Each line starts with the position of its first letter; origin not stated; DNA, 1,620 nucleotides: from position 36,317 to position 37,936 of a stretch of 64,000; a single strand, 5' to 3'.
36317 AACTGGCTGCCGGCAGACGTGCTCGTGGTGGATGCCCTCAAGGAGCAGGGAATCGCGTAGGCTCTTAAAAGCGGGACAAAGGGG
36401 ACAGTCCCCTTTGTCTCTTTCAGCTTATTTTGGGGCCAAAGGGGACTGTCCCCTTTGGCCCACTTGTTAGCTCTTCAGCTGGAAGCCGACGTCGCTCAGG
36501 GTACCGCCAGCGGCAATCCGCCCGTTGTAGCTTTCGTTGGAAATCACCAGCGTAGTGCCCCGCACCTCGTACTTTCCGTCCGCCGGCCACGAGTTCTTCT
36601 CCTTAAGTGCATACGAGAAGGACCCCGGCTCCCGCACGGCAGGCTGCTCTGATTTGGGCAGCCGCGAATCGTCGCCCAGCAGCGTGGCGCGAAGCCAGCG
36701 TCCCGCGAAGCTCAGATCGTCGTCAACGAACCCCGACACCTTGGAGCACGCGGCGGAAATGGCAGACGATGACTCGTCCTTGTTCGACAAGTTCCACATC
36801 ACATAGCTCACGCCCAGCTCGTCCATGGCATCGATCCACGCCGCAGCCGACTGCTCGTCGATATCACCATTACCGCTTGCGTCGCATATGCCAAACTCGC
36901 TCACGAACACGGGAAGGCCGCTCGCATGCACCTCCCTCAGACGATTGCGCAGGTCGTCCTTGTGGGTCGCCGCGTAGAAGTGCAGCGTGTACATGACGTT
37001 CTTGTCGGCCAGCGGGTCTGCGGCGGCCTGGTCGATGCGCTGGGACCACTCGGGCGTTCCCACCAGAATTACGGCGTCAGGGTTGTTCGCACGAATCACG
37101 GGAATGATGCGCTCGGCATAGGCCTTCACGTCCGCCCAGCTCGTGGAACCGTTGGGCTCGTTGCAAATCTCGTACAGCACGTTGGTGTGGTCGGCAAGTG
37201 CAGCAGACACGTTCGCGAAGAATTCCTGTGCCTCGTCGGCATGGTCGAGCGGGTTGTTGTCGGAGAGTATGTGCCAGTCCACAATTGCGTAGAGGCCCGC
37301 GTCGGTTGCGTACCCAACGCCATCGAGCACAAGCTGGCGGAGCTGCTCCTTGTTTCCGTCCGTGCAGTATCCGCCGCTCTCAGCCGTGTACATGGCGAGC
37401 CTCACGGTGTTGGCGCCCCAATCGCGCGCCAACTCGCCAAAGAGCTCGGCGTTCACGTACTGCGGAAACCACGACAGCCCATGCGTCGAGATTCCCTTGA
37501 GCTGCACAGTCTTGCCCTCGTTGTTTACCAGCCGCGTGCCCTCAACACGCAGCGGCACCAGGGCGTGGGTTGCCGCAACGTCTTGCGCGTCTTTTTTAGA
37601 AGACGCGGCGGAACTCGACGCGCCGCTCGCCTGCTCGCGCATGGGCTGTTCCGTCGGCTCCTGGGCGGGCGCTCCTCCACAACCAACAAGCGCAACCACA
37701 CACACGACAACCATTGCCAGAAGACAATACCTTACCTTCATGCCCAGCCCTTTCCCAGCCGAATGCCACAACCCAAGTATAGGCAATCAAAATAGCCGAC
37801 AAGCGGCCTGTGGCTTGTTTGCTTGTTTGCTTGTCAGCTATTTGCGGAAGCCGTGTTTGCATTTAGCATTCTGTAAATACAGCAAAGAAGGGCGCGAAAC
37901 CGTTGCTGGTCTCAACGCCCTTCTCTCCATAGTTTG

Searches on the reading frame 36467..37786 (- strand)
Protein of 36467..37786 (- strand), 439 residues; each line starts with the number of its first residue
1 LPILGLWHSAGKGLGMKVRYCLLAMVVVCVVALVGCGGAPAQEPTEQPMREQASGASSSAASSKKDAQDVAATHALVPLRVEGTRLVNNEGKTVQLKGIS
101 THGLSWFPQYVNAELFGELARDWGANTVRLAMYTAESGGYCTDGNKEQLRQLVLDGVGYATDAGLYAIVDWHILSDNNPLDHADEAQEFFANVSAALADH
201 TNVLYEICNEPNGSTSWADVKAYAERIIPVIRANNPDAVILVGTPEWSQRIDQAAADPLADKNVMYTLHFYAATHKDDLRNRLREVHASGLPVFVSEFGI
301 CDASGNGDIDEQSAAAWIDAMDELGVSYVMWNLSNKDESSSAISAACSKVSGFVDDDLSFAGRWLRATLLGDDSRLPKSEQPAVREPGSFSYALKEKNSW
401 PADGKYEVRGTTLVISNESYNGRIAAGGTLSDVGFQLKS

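Call 96: search_protein_families(library=pfam, proteins=[window:36467-37786:-], max_evalue=0.00001)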
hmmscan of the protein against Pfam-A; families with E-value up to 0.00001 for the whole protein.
window:36467-37786:- (439 aa): 1 family
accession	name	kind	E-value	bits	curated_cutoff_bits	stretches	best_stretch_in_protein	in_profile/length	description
PF00150.24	Cellulase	-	5e-65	220.1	23.5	1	87-336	1-271/272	Cellulase (glycosyl hydrolase family 5)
